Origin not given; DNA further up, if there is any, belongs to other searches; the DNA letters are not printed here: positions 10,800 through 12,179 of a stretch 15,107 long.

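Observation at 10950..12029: AhbD/NirJ-family radical SAM-SPASM enzyme translationally coupled to hemE: possible oxygen-independent terminal heme-synthesis step in a coproporphyrin-dependent route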

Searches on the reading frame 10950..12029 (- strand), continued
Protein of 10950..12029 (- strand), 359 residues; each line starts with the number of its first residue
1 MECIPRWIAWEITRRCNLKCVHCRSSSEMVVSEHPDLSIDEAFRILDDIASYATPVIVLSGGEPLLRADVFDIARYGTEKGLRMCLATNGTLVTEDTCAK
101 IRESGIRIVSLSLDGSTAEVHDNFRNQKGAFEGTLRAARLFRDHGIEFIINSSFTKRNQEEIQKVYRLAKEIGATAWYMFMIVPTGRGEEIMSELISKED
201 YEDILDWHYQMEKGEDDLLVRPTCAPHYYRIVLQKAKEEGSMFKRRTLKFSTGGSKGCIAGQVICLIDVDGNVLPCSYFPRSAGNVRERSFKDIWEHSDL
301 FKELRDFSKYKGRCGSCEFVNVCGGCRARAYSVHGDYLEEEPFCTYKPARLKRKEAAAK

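Call 36: find_related_loci(query=A1, collection=genome_contigs, flank=10000)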
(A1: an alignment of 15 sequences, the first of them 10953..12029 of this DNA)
Query A1 (359 aa) in genome_contigs; peptide patterns used: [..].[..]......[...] (x = any residue, [..] = any of these).
599 stretches matched a pattern (row limit reached: there are more); 598 encode a relative of the query (tblastn E <= 1e-3); the best 80 are kept; 80 distinct loci.
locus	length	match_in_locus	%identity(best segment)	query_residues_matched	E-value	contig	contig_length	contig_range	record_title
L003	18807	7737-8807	82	1-357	0e+0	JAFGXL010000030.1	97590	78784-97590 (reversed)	MAG: Nitrospirae bacterium isolate ZodW_Metabat.371 k87_19063351, whole genome shotgun sequence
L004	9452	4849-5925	81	1-359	0e+0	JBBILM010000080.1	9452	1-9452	MAG: Nitrospirota bacterium isolate EPF170215_bin_209 NODE_5978_length_9452_cov_17.764499, whole genome shotgun sequence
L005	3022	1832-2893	80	1-354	0e+0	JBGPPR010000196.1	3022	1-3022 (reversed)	MAG: Thermodesulfovibrionia bacterium isolate OBJ1_062018_150_9 k141_534596_length_3022_cov_15.8219, whole genome shotgu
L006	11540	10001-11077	79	1-359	0e+0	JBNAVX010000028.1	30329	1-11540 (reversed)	MAG: Thermodesulfovibrionales bacterium isolate Kamch4342-D-MF-049 bin31.fa-28, whole genome shotgun sequence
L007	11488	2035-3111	80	1-359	0e+0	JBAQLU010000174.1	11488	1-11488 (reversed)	MAG: Thermodesulfovibrionales bacterium isolate MFD12052_ilm_asm_bin4 k127_4229, whole genome shotgun sequence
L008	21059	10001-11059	80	1-353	0e+0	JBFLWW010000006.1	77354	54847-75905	MAG: Nitrospirota bacterium isolate MAG042 MAG042_6, whole genome shotgun sequence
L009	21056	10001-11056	78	1-352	0e+0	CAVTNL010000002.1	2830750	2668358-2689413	MAG: uncultured Nitrospiraceae bacterium isolate MFD04752.bin.2.24 genome assembly, contig: contig_11909, whole genome s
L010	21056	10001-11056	78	1-352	0e+0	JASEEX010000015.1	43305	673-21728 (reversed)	MAG: Thermodesulfovibrionales bacterium isolate Yes46-09 NODE_15_length_43305_cov_106.461665, whole genome shotgun seque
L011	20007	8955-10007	79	1-351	0e+0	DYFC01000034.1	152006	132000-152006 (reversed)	MAG TPA_asm: Nitrospira japonica isolate Tomsk_35_41 Tomsk_k141_44018, whole genome shotgun sequence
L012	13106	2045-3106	78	1-354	0e+0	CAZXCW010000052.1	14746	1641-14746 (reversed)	MAG TPA_asm: uncultured Nitrospiraceae bacterium isolate SRP323688_co1_259 genome assembly, contig: NODE_6425_length_147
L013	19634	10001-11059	78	1-353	0e+0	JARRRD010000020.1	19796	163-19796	MAG: Candidatus Sulfobium sp. isolate Spart_219_MAG scaffold_900, whole genome shotgun sequence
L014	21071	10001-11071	76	1-356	0e+0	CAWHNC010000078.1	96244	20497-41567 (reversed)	MAG: Nitrospirota bacterium isolate MFD04752.bin.1.93 genome assembly, contig: contig_26317, whole genome shotgun sequen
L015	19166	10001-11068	79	1-356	0e+0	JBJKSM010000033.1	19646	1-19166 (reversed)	MAG: Thermodesulfovibrionales bacterium isolate Bin_82 S1Ck127_665524_flag_0_multi_8.0519_len_19646, whole genome shotgu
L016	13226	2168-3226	76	5-357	0e+0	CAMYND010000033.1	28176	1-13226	MAG: Thermodesulfovibrionia bacterium isolate FCS_M_Nitrospinota_09 genome assembly, contig: scaffold_1352, whole genome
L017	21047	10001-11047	76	5-353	0e+0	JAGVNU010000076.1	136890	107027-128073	MAG: Thermodesulfovibrionia bacterium isolate DeMMO3_26 c_000000077545, whole genome shotgun sequence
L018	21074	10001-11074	76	1-356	0e+0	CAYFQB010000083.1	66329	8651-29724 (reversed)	MAG TPA_asm: uncultured Nitrospiraceae bacterium isolate ERP108616_co1_118 genome assembly, contig: k119_1451852, whole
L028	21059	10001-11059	73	5-357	0e+0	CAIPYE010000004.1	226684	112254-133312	MAG: uncultured delta proteobacterium isolate MJ130729A_bin-331 genome assembly, contig: bin-331:04/17, whole genome sho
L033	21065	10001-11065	72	1-355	0e+0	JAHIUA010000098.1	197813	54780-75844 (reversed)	MAG: Proteobacteria bacterium isolate MM_PC_MetaG.mb.230 MM_PC_MetaG.mb.230_k141_1859588, whole genome shotgun sequence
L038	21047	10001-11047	72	1-349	0e+0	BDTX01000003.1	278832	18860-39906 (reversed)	Bacterium BMS3Bbin14 DNA, contig: NODE_3, whole genome shotgun sequence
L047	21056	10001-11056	70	1-352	3e-180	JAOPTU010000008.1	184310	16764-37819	MAG: Desulfotalea sp. isolate tPB_Delt2 H3element_contig_429, whole genome shotgun sequence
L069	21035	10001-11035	62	1-348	8e-155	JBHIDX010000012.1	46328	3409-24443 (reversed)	MAG: Candidatus Aminicenantales bacterium isolate b3.sp3_bin.11 NODE_104_length_46328_cov_9.535409, whole genome shotgun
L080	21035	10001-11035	50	6-354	1e-116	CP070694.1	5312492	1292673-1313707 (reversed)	MAG: Desulfobacterales bacterium isolate bin60 chromosome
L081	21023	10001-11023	49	5-350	3e-116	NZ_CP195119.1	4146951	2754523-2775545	Methanosarcina sp. Mfa9 chromosome, complete genome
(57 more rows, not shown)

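Call 42: search_protein_families(library=ncbifam, proteins=[L018:12604-13776:+, L018:13764-15134:+, L033:12326-12922:+, L038:12812-13624:+, L028:12682-13650:+], max_evalue=0.00001)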
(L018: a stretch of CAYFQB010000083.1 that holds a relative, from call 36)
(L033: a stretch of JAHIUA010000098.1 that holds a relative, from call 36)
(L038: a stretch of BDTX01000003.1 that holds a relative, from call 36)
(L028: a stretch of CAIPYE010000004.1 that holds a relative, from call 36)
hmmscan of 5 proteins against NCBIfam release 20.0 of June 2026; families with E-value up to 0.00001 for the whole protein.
L018:12604-13776:+ (390 aa): 3 families
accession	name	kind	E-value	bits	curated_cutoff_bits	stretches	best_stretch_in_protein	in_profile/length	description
TIGR00109.1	hemH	equivalog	2e-89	300.2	124.6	3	194-382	138-320/322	ferrochelatase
NF000689.1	PRK00035.2-1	equivalog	5.6e-45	153.6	408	1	191-380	117-308/311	ferrochelatase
NF009095.0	PRK12435.1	subfamily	1.2e-40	139.5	455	2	210-385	138-309/311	ferrochelatase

L018:13764-15134:+ (456 aa): 9 families
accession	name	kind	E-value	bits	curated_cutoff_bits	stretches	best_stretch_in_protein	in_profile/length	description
TIGR00562.1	proto_IX_ox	equivalog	2.5e-104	349.5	97.85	1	3-450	4-463/470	protoporphyrinogen oxidase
NF008845.0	PRK11883.1-5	equivalog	1.1e-92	310.8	560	1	3-452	6-462/468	protoporphyrinogen oxidase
NF008841.0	PRK11883.1-1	equivalog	3.4e-48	164.7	517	1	3-446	5-442/453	protoporphyrinogen oxidase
NF009081.0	PRK12416.1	equivalog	7.2e-46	157.1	702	1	1-453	1-459/466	protoporphyrinogen oxidase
NF008843.0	PRK11883.1-3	equivalog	8.3e-38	130.6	406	1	2-446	2-417/424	protoporphyrinogen oxidase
NF005560.0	PRK07233.1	equivalog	7e-18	64.7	252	2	3-163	2-163/435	hypothetical protein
NF005547.0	PRK07208.1-3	equivalog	2.8e-08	32.9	380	1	3-311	6-300/465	hypothetical protein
TIGR03467.1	HpnE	equivalog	3e-06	26.8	283.05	0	4-43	1-38/430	hydroxysqualene dehydroxylase HpnE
TIGR02734.1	crtI_fam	subfamily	3.1e-06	26.1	238.1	0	5-55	2-50/504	phytoene desaturase family protein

L033:12326-12922:+ (198 aa): 4 families
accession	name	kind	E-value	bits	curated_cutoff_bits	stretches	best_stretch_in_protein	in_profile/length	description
NF045665.1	NTPtran_DVU1551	equivalog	9.6e-28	97.2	315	1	3-170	198-351/359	DVU_1551 family NTP transferase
TIGR00295.1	TIGR00295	hypoth_equivalog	1.6e-09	37.7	172.35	1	12-101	4-88/164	TIGR00295 family protein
TIGR00277.1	HDIG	domain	2.4e-08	33.8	27.6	1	21-101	4-82/84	HDIG domain-containing metalloprotein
TIGR01693.1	UTase_glnD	equivalog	9.8e-06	24.1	519.4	0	25-110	432-527/850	[protein-PII] uridylyltransferase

L038:12812-13624:+ (270 aa): 7 families
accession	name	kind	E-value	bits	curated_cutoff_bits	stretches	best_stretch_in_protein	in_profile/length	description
TIGR02651.1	RNase_Z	equivalog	1.3e-27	96.6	292.95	2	24-176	2-152/302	ribonuclease Z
NF000801.0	PRK00055.1-3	equivalog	9.1e-24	84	252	1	22-173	2-154/307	ribonuclease Z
NF000800.0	PRK00055.1-1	equivalog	1.1e-18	67.3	398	1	23-171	2-150/305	ribonuclease Z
NF041257.1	GntH_guanitoxin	equivalog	5.2e-16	58.5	333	1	21-114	12-109/374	guanitoxin biosynthesis MBL fold metallo-hydrolase GntH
NF041851.1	cyc_nuc_deg_phdiest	equivalog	1.9e-15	56.9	400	1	42-244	22-228/253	cyclic nucleotide-degrading phosphodiesterase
TIGR02649.1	true_RNase_BN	exception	1.6e-14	53.6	563.7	1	46-149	29-127/304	ribonuclease BN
NF002553.0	PRK02113.1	equivalog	2.2e-07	30.5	386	1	39-241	35-227/252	MBL fold metallo-hydrolase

L028:12682-13650:+ (322 aa): 3 families
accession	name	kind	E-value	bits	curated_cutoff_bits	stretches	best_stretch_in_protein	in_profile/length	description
TIGR00109.1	hemH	equivalog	1e-87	294.6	124.6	1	3-314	4-319/322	ferrochelatase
NF000689.1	PRK00035.2-1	equivalog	2.6e-46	158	408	1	7-314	5-309/311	ferrochelatase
NF009095.0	PRK12435.1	subfamily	4.3e-37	127.9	455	1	60-316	43-307/311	ferrochelatase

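Call 43: search_solved_structures(query=L028:12682-13650:+, max_evalue=0.00001, show_alignments=3)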
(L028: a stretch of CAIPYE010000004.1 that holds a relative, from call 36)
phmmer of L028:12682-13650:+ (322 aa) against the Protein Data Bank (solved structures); distinct sequences matched with E-value up to 0.00001: 38.
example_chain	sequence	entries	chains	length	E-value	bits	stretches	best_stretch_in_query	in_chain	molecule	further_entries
2qd2_A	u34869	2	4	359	7.1e-61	209.2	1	5-313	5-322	Ferrochelatase | Ferrochelatase, mitochondrial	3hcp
2qd3_A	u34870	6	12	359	9.7e-61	208.7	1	5-313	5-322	Ferrochelatase | Ferrochelatase, mitochondrial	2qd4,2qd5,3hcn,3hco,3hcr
4mk4_A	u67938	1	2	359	1.3e-60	208.3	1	5-313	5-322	Ferrochelatase, mitochondrial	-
4klc_A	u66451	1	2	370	2.1e-60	207.6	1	5-313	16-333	Ferrochelatase, mitochondrial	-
4kla_A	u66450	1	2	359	2.5e-60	207.3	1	5-313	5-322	Ferrochelatase, mitochondrial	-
4klr_A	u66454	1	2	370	2.8e-60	207.2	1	5-313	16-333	Ferrochelatase, mitochondrial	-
2hre_A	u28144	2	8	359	3.5e-60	206.9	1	5-313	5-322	Ferrochelatase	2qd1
1hrk_A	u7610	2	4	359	4.1e-60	206.7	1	5-313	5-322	FERROCHELATASE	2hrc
7ct7_A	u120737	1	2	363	4.2e-60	206.6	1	5-313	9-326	Ferrochelatase, mitochondrial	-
3w1w_A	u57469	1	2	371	4.5e-60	206.5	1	5-313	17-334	Ferrochelatase, mitochondrial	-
4kmm_A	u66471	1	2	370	5.3e-60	206.3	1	5-313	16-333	Ferrochelatase, mitochondrial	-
7ctc_A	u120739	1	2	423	6.8e-60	205.9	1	5-313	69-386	Ferrochelatase, mitochondrial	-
3aqi_A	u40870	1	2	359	1.1e-59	205.3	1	5-313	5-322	Ferrochelatase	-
4f4d_A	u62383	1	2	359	1.7e-59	204.6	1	5-313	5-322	Ferrochelatase, mitochondrial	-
2pnj_A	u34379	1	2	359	5.3e-59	203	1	5-313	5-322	Ferrochelatase, mitochondrial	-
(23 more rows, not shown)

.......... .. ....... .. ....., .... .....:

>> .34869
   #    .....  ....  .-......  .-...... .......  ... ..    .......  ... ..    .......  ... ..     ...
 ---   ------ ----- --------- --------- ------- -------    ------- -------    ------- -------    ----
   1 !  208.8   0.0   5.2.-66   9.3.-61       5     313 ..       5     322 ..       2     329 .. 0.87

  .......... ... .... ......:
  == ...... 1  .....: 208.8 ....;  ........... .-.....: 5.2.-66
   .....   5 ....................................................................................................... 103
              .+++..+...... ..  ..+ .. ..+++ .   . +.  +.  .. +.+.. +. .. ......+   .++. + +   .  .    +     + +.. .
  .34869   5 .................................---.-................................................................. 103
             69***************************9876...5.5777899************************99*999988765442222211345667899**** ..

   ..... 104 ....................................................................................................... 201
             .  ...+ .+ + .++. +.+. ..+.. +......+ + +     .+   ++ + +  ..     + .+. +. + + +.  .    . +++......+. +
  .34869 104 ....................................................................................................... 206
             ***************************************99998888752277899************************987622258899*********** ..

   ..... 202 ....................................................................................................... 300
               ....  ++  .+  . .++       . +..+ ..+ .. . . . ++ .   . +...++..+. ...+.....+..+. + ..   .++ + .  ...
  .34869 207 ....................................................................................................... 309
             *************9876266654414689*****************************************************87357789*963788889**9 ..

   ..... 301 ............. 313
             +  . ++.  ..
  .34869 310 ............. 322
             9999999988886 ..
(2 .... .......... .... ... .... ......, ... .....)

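Call 44: search_solved_structures(query=L018:13764-15134:+, max_evalue=0.00001, show_alignments=0)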
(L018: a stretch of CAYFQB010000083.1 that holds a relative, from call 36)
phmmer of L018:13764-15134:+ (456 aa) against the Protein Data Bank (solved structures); distinct sequences matched with E-value up to 0.00001: 21.
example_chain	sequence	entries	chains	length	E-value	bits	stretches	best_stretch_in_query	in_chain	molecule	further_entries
2ivd_A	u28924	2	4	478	7.2e-94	318.6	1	3-454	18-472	PROTOPORPHYRINOGEN OXIDASE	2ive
3i6d_A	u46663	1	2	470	4.3e-68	233.7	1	3-443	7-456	Protoporphyrinogen oxidase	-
1sez_A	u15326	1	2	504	1.3e-49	172.8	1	3-443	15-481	Protoporphyrinogen oxidase, mitochondrial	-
4ivm_B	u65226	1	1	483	2.8e-42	148.6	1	4-445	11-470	Protoporphyrinogen oxidase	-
3nks_A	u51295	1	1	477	4.3e-42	148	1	4-445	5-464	Protoporphyrinogen oxidase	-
4ivo_B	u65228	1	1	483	4.5e-42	147.9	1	4-445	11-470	Protoporphyrinogen oxidase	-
3lov_A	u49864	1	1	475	6.1e-41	144.2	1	4-444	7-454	Protoporphyrinogen oxidase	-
8i6i_A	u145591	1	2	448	2.5e-08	36.7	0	199-282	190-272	Amine oxidase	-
2z5y_A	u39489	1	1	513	3.8e-08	36.1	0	211-339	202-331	Amine oxidase [flavin-containing] A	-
2z5x_A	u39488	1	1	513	4.3e-08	35.9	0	211-339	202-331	Amine oxidase [flavin-containing] A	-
2bxr_A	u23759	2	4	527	4.6e-08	35.8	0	211-339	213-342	AMINE OXIDASE [FLAVIN-CONTAINING] A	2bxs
3zyx_A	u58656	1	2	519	6.9e-08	35.3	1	3-350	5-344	AMINE OXIDASE [FLAVIN-CONTAINING] B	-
2c75_A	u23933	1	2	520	1.3e-07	34.4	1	3-350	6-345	AMINE OXIDASE (FLAVIN-CONTAINING) B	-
2c73_A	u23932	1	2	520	1.3e-07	34.4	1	3-350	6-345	AMINE OXIDASE (FLAVIN-CONTAINING) B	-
1gos_A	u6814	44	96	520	1.3e-07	34.4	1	3-350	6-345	MONOAMINE OXIDASE | AMINE OXIDASE [FLAVIN-CONTAINING] B | AMINE OXIDASE (FLAVIN-CONTAINING) B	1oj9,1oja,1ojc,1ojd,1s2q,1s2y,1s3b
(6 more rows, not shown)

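Call 57: find_homologous_proteins(query=L008:14150-15151:+, max_evalue=1e-20)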
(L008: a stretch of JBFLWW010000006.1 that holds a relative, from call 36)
Query L008:14150-15151:+ (333 aa): 7998 proteins with E <= 1e-20 among 8000 candidates; the best 120 are listed.
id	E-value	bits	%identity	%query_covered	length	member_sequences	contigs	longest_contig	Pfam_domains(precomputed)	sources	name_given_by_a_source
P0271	3.0e-203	692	94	99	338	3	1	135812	PF00762.25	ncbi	ncbi:MAG: ferrochelatase [Nitrospirota bacterium]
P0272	4.2e-164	564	75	99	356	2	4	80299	PF00762.25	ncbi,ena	-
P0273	2.5e-163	561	72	99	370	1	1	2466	PF00762.25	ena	-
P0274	7.6e-163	560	76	99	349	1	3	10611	PF00762.25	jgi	jgi:ferrochelatase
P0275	1.7e-162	558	75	99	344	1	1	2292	PF00762.25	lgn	-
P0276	1.1e-161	556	72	100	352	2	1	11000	PF00762.25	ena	-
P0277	2.0e-161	555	72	100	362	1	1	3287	PF00762.25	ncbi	ncbi:MAG: ferrochelatase [Nitrospirota bacterium]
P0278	4.9e-161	554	73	99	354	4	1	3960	PF00762.25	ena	-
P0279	6.3e-161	553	73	99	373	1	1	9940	PF00762.25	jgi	jgi:ferrochelatase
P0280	7.8e-161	553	71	100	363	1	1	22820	PF00762.25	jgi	jgi:ferrochelatase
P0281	2.6e-160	551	74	99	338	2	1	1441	PF00762.25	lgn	-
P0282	1.3e-159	549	71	100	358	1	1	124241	PF00762.25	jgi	-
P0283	5.6e-159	547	74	100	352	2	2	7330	PF00762.25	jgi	-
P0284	7.0e-159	547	76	98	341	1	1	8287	PF00762.25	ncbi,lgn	-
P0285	1.1e-158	546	72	99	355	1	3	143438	PF00762.25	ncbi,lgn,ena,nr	ncbi:MAG: ferrochelatase [Nitrospirae bacterium]|nr:MAG: ferrochelatase [Nitrospirota bacterium]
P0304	5.3e-153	527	72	99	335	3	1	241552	PF00762.25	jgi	-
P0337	1.3e-149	516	68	99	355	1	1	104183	PF00762.25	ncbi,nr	ncbi:MAG: ferrochelatase [Nitrospirae bacterium]|nr:ferrochelatase [Nitrospirota bacterium]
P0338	1.3e-149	516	69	98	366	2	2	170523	PF00762.25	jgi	jgi:protoporphyrin/coproporphyrin ferrochelatase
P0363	4.1e-148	511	70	99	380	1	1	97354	PF00762.25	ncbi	-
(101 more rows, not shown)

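Call 58: find_encoding_contigs(protein=P0056, flank=6000, max_places=2)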
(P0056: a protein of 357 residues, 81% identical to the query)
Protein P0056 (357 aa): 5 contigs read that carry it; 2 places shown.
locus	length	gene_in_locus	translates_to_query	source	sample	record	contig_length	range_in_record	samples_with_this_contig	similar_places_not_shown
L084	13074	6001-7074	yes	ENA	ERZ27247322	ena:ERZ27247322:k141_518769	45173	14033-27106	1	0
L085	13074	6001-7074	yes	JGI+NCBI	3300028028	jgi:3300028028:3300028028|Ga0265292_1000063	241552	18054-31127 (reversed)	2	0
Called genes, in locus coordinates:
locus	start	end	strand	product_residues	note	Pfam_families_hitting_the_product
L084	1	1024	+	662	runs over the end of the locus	PF13505:OMP_b-brl (faint), PF11854:MtrB_PioB (weak), PF13609:Porin_4 (weak)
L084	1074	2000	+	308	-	PF04392:ABC_sub_bind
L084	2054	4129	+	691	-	PF17203:sCache_3_2, PF00672:HAMP, PF00015:MCPsignal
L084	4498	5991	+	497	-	PF13167:GTP-bdg_N, PF16360:GTP-bdg_M, PF00009:GTP_EFTU (faint), PF01926:MMR_HSR1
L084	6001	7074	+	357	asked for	PF04055:Radical_SAM, PF13353:Fer4_12 (faint), PF13186:SPASM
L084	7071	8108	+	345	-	PF01208:URO-D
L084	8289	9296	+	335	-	PF00762:Ferrochelatase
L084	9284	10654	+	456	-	PF01266:DAO (faint), PF01593:Amino_oxidase, PF13450:NAD_binding_8, PF13454:NAD_binding_9 (faint)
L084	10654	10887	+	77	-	-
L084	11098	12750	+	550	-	PF00920:ILVD_EDD_N, PF24877:ILV_EDD_C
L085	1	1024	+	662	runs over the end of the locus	PF13505:OMP_b-brl (faint), PF11854:MtrB_PioB (weak), PF13609:Porin_4 (weak)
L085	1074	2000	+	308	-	PF04392:ABC_sub_bind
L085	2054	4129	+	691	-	PF17203:sCache_3_2, PF00672:HAMP, PF00015:MCPsignal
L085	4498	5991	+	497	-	PF13167:GTP-bdg_N, PF16360:GTP-bdg_M, PF00009:GTP_EFTU (faint), PF01926:MMR_HSR1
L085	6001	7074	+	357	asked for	PF04055:Radical_SAM, PF13353:Fer4_12 (faint), PF13186:SPASM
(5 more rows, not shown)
